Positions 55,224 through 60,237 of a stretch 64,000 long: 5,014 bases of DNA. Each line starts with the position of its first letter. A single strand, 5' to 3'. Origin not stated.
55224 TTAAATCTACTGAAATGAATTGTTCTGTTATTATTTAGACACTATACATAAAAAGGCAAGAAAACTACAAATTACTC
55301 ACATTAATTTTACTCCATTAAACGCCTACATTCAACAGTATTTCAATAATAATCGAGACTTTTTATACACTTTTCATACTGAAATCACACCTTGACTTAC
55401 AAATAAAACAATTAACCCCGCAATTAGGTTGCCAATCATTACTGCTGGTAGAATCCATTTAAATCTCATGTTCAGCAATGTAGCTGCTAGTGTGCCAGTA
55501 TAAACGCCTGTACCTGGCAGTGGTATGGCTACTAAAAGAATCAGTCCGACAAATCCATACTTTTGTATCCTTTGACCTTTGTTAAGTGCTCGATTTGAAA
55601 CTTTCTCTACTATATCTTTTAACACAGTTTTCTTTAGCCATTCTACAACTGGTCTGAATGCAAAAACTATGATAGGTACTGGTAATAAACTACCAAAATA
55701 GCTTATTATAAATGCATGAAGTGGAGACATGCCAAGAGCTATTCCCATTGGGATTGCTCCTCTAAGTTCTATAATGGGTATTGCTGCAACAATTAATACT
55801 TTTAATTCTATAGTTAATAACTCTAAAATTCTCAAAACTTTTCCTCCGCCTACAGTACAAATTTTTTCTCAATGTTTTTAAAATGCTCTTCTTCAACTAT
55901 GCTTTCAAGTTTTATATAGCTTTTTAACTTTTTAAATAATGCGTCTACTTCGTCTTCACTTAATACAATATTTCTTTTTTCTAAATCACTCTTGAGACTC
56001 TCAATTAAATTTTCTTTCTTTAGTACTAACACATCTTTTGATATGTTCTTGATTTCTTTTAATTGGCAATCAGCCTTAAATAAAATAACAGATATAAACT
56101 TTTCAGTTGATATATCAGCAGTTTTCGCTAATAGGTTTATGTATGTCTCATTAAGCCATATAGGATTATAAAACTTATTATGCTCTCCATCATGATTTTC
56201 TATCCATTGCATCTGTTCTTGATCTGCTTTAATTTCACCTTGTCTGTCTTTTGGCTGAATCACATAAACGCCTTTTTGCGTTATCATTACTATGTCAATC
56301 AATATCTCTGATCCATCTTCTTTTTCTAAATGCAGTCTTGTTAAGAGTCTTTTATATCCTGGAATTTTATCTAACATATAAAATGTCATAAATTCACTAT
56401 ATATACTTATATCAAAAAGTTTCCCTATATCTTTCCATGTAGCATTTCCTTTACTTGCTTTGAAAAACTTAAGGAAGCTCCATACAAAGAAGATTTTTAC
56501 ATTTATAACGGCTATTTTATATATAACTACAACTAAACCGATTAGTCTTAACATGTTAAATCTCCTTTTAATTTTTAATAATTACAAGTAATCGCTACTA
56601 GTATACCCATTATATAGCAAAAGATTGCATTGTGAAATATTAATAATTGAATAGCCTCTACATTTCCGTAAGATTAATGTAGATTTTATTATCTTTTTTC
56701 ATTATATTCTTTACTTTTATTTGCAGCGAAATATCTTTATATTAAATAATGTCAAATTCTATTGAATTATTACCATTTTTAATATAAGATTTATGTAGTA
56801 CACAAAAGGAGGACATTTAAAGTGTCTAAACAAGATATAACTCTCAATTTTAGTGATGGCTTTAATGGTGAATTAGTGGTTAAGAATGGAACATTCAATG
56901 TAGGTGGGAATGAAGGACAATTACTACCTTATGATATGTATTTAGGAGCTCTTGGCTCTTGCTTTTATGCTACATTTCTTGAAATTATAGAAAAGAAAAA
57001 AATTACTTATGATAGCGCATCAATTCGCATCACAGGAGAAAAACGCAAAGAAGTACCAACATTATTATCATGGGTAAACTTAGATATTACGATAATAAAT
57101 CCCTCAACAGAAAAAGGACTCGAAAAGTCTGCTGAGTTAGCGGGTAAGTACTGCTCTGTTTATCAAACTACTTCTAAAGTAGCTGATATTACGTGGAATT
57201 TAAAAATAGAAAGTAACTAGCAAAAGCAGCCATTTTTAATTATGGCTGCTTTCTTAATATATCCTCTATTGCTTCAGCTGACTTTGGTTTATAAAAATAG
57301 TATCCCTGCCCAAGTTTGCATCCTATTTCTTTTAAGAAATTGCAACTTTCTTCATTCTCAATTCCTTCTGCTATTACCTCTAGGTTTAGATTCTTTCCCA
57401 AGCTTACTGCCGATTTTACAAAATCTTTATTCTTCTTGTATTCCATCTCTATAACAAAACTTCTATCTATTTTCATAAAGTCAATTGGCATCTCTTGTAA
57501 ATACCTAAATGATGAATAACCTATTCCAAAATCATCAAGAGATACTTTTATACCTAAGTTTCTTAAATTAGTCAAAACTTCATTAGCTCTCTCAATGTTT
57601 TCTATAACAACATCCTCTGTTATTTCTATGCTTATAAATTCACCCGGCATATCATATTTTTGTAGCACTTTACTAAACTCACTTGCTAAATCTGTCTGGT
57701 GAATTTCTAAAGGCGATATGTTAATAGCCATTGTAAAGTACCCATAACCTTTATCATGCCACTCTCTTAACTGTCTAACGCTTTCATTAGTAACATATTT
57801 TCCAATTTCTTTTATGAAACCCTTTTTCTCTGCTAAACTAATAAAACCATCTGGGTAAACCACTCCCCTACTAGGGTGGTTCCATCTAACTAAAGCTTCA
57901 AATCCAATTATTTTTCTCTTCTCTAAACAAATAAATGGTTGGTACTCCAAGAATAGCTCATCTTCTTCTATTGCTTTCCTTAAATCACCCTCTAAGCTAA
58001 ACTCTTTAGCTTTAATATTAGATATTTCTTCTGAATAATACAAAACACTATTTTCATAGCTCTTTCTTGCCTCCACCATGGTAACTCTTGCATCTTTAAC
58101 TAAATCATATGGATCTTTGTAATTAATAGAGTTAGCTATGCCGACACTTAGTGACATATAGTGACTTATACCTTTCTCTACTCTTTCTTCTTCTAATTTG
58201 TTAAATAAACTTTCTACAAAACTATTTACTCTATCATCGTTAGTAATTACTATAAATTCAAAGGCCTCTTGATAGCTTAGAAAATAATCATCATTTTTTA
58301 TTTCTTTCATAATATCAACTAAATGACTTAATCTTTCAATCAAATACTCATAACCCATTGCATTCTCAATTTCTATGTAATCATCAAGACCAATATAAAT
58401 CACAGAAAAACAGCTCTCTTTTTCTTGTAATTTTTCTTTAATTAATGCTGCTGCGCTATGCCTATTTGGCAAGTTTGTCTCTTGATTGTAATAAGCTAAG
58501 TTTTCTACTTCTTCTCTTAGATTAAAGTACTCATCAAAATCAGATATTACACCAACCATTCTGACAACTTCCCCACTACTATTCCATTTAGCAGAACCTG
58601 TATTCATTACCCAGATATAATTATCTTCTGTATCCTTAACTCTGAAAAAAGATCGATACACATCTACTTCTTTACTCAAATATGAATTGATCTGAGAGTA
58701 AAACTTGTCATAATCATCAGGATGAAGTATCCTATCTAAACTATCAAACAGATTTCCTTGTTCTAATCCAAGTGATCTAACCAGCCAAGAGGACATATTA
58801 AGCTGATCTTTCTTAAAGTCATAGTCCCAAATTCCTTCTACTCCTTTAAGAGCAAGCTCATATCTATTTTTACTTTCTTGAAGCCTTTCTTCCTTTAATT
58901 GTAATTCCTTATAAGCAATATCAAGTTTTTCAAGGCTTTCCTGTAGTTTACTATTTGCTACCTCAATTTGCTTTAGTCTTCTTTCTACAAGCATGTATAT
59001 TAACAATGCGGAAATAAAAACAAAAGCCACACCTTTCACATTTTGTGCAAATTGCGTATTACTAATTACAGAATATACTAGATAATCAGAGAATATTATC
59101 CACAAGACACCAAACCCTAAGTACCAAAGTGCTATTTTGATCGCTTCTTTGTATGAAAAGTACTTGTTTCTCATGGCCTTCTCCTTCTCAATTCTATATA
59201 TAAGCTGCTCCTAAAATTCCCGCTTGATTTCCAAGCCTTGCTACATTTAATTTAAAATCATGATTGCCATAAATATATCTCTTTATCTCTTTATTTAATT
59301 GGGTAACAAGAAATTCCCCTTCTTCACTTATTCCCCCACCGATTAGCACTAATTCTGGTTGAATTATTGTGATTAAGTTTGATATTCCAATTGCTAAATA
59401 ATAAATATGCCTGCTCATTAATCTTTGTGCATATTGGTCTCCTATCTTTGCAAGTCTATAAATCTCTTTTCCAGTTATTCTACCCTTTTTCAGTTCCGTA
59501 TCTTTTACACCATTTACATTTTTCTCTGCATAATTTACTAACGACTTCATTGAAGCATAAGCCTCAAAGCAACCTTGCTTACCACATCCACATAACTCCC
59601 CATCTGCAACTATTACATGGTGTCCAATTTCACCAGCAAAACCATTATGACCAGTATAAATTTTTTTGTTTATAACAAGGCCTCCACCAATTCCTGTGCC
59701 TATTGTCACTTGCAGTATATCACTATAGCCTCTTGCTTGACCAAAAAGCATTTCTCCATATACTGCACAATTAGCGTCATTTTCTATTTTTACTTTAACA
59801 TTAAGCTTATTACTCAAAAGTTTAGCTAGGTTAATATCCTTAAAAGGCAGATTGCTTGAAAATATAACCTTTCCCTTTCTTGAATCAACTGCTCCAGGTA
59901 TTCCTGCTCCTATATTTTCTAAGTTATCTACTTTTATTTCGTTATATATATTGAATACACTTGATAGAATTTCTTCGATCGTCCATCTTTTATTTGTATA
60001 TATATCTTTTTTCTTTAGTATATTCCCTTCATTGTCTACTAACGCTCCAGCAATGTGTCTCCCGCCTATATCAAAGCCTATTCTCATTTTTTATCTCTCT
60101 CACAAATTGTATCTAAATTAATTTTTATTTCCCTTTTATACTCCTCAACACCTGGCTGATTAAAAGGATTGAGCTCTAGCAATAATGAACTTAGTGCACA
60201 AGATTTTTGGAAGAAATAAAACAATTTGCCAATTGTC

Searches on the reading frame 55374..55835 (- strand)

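Call 80: search_protein_families(library=pfam, max_evalue=0.00001, proteins=[window:55374-55835:-])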
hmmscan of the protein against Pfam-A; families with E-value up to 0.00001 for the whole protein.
window:55374-55835:- (153 aa): 1 family
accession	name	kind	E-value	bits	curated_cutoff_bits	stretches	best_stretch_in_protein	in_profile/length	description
PF06695.16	Sm_multidrug_ex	-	1.2e-41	142.5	30.7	1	23-142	1-121/121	Putative small multi-drug export protein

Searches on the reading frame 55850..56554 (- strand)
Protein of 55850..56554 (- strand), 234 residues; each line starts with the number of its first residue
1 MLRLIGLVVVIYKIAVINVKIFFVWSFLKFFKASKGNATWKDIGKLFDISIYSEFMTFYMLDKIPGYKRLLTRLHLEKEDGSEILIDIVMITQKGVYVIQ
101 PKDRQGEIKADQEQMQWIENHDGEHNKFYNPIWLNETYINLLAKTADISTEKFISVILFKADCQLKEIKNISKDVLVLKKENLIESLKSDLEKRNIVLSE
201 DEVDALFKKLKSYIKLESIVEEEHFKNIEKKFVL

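Call 80: search_protein_families(library=pfam, max_evalue=0.00001, proteins=[window:55850-56554:-])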
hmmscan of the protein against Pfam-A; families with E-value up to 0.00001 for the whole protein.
window:55850-56554:- (234 aa): 1 family
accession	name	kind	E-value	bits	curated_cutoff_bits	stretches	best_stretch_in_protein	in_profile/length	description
PF08378.17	NERD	-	1.1e-12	48.9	22.1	1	53-159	5-110/111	Nuclease-related domain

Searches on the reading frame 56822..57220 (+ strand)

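Call 81: search_protein_families(library=pfam, max_evalue=0.00001, proteins=[window:56822-57220:+])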
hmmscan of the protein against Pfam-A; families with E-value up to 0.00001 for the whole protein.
window:56822-57220:+ (132 aa): 1 family
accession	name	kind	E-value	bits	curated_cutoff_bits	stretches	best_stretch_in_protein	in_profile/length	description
PF02566.24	OsmC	-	1.6e-15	57.8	27.5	1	33-125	5-99/100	OsmC-like protein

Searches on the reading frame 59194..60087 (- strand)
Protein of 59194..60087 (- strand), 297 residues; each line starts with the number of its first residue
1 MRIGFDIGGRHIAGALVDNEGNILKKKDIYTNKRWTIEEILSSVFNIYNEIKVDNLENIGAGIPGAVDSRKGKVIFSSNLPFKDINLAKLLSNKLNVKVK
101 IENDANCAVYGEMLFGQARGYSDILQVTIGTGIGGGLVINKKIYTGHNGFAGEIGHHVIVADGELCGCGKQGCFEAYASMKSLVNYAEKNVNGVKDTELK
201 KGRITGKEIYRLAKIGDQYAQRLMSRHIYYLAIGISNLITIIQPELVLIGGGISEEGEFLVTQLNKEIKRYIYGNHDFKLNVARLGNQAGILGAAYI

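Call 81: search_protein_families(library=pfam, max_evalue=0.00001, proteins=[window:59194-60087:-])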
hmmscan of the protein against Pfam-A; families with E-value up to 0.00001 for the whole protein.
window:59194-60087:- (297 aa): 1 family
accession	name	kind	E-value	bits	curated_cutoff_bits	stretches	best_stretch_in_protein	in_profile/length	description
PF00480.26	ROK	-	6.9e-73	246.2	22.9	1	3-297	2-290/294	ROK family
